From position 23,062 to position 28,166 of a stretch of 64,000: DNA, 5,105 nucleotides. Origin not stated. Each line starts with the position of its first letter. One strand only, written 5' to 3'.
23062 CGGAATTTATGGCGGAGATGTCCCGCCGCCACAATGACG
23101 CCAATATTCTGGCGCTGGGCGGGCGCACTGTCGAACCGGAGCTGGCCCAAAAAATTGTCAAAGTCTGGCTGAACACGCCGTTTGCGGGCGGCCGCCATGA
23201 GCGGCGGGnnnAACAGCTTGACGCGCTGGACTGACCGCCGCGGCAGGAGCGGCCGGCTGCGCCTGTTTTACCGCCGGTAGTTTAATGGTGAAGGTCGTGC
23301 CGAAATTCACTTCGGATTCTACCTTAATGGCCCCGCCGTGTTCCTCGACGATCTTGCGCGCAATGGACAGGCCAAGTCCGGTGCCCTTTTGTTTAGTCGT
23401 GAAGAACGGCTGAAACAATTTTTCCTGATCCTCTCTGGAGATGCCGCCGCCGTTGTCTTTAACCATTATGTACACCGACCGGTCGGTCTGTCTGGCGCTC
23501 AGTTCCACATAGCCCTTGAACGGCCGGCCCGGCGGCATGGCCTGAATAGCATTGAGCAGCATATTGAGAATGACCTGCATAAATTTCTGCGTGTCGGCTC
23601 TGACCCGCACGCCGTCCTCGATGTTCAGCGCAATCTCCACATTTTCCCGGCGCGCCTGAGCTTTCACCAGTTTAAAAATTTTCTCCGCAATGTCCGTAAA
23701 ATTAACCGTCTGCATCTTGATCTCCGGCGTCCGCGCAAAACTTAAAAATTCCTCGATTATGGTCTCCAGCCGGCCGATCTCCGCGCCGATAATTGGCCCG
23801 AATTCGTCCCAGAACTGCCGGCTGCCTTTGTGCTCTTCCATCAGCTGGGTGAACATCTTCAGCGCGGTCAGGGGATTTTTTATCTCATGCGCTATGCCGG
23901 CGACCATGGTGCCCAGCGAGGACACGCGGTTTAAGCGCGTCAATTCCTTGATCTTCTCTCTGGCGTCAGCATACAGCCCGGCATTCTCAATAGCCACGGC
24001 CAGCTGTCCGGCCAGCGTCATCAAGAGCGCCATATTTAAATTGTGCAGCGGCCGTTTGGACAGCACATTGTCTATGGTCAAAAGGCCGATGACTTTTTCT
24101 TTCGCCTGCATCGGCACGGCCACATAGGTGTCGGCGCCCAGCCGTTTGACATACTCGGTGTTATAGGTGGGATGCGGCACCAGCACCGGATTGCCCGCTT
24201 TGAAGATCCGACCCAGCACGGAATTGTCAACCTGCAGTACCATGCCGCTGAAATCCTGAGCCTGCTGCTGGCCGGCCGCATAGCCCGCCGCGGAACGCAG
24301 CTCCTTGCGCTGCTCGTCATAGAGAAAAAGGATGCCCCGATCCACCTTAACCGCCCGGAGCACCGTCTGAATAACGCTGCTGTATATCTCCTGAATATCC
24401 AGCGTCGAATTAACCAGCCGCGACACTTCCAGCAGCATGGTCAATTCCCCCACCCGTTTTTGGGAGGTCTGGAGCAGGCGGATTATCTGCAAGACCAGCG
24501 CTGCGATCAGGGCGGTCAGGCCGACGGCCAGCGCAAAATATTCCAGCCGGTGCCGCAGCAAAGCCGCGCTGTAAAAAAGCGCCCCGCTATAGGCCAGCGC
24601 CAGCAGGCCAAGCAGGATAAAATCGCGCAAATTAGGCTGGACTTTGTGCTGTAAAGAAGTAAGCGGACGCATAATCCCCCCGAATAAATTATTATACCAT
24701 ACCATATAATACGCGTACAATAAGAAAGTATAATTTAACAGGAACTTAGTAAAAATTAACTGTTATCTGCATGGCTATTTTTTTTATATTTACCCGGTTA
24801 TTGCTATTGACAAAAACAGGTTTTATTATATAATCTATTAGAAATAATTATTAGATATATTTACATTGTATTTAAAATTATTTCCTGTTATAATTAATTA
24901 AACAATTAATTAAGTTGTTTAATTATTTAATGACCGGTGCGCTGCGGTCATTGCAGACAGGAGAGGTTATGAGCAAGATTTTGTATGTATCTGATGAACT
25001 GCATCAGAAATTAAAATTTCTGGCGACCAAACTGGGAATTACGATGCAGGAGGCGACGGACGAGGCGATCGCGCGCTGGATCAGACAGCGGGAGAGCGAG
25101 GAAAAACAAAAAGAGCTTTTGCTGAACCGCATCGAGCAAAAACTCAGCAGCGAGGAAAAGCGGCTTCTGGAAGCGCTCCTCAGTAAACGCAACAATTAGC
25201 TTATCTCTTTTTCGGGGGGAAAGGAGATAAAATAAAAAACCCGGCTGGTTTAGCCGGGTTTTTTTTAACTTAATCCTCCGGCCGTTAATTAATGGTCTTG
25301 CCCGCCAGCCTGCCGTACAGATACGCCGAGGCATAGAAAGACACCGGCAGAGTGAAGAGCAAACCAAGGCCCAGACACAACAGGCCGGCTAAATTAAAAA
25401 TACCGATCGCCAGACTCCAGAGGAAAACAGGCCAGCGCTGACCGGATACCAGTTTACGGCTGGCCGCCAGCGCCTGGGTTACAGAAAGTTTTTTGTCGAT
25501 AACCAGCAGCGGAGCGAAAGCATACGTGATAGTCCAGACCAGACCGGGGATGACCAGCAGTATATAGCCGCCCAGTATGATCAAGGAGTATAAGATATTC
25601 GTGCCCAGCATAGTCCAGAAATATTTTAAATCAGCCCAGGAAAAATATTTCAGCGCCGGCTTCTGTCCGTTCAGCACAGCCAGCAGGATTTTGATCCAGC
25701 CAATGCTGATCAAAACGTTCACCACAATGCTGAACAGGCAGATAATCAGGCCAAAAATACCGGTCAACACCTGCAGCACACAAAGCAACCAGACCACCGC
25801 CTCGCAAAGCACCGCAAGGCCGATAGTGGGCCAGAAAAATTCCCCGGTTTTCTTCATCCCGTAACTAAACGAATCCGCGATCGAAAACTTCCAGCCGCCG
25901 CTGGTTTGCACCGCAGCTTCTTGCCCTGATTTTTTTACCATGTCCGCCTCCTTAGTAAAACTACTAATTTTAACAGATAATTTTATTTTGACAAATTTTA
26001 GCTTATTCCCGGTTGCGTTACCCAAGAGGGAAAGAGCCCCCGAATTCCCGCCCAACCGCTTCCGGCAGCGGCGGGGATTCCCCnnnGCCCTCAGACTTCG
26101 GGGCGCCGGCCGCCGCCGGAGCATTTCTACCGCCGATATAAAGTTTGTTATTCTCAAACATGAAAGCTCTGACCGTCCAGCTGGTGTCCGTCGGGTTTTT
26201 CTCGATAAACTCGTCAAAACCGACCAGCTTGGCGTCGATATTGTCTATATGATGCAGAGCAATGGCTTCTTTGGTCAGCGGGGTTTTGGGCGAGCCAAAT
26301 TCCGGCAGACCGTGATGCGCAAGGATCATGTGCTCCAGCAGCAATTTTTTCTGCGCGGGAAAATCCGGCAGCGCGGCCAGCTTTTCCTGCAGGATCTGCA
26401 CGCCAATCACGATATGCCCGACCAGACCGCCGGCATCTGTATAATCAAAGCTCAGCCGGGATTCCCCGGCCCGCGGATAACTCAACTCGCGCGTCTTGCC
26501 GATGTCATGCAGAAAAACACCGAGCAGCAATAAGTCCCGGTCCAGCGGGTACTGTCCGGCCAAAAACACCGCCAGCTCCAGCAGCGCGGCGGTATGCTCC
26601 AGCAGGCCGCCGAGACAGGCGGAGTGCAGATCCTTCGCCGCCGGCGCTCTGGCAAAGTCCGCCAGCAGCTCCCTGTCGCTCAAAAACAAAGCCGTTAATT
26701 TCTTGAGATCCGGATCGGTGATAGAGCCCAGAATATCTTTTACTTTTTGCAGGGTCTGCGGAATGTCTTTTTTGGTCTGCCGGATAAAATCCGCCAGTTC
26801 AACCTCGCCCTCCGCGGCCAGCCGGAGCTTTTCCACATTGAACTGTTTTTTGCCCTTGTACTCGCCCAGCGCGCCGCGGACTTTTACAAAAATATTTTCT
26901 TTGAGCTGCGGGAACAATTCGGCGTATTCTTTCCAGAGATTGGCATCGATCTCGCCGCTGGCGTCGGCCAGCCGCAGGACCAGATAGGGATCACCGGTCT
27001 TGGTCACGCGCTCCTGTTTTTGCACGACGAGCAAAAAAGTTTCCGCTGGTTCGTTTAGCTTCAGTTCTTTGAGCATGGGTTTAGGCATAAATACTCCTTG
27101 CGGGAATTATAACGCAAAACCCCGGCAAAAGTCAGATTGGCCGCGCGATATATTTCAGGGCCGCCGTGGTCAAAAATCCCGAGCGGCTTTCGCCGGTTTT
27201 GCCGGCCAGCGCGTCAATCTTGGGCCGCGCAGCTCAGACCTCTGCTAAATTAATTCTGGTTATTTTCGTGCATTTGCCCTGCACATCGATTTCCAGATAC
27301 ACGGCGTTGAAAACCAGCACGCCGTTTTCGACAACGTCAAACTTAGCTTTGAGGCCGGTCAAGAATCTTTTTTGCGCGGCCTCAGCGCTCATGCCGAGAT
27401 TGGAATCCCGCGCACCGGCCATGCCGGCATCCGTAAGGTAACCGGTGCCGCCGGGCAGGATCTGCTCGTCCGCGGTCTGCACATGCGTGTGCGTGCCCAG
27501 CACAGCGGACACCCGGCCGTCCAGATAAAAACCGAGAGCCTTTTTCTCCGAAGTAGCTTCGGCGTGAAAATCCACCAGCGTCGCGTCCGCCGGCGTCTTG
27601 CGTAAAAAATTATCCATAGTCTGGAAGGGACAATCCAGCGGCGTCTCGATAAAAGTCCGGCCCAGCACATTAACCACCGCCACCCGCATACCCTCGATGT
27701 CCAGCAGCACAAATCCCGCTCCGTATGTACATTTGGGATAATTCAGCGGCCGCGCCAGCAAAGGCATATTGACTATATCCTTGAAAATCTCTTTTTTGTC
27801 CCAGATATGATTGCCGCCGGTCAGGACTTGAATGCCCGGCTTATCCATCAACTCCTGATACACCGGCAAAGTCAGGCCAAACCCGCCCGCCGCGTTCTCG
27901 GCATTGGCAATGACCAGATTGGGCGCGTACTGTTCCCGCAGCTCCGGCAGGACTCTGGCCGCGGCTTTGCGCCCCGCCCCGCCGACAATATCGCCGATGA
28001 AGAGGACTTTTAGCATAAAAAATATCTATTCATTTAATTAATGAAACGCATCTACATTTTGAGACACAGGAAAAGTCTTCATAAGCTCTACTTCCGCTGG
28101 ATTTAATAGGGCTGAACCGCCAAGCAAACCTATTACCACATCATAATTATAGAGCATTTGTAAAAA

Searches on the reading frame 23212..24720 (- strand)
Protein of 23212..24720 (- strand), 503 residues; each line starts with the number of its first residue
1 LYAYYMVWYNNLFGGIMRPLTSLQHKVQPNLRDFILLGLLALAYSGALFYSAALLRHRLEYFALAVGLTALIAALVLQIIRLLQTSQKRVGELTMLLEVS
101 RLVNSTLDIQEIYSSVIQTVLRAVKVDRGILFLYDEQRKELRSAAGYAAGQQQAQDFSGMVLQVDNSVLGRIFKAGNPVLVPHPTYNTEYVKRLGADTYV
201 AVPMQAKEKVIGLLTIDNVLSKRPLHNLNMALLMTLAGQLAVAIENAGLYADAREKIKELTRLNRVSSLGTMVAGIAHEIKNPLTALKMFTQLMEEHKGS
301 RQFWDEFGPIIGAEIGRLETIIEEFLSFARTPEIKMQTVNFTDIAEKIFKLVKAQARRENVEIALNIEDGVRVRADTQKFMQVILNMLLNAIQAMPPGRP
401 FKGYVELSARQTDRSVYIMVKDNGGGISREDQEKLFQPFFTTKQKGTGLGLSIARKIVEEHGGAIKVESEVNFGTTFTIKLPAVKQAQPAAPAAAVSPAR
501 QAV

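Call 64: search_protein_families(library=pfam, proteins=[window:23212-24720:-], max_evalue=0.000001)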
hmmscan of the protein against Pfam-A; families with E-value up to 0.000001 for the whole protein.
window:23212-24720:- (503 aa): 6 families
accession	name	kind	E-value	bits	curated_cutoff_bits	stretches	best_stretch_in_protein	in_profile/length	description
PF02518.31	HATPase_c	-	2.9e-28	99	26.4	1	376-483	2-109/111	Histidine kinase-, DNA gyrase B-, and HSP90-like ATPase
PF01590.32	GAF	-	2.1e-15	57.9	22.4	1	108-244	1-133/133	GAF domain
PF13492.12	GAF_3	-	3.1e-13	50.7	27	1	108-246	1-129/129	GAF domain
PF00512.31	HisKA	-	4.3e-13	49.5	26.9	1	269-330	2-62/66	His Kinase A (phospho-acceptor) domain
PF13185.12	GAF_2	-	8.7e-12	45.9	28.6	1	107-245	2-136/136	GAF domain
PF14501.12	HATPase_c_5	-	9.9e-07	29.1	22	0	379-471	5-92/102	GHKL domain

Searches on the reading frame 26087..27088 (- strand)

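Call 64: search_protein_families(library=pfam, proteins=[window:26087-27088:-], max_evalue=0.000001)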
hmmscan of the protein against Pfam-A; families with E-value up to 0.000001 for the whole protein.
window:26087-27088:- (334 aa): 2 families
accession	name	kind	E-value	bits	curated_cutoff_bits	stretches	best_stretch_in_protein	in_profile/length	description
PF01966.28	HD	-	3e-13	50.5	22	1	163-286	2-115/116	HD domain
PF01336.31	tRNA_anti-codon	-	4.6e-08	33.3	27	1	25-90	11-74/75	OB-fold nucleic acid binding domain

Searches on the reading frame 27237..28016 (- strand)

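Call 64: search_protein_families(library=pfam, proteins=[window:27237-28016:-], max_evalue=0.000001)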
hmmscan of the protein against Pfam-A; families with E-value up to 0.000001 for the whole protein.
window:27237-28016:- (260 aa): 2 families
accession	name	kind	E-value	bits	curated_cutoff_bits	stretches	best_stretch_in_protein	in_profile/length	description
PF13277.11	YmdB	-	1.2e-95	320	27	1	5-255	1-253/253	YmdB-like protein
PF00149.33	Metallophos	-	3.9e-09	37.7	21.5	1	2-179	1-190/191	Calcineurin-like phosphoesterase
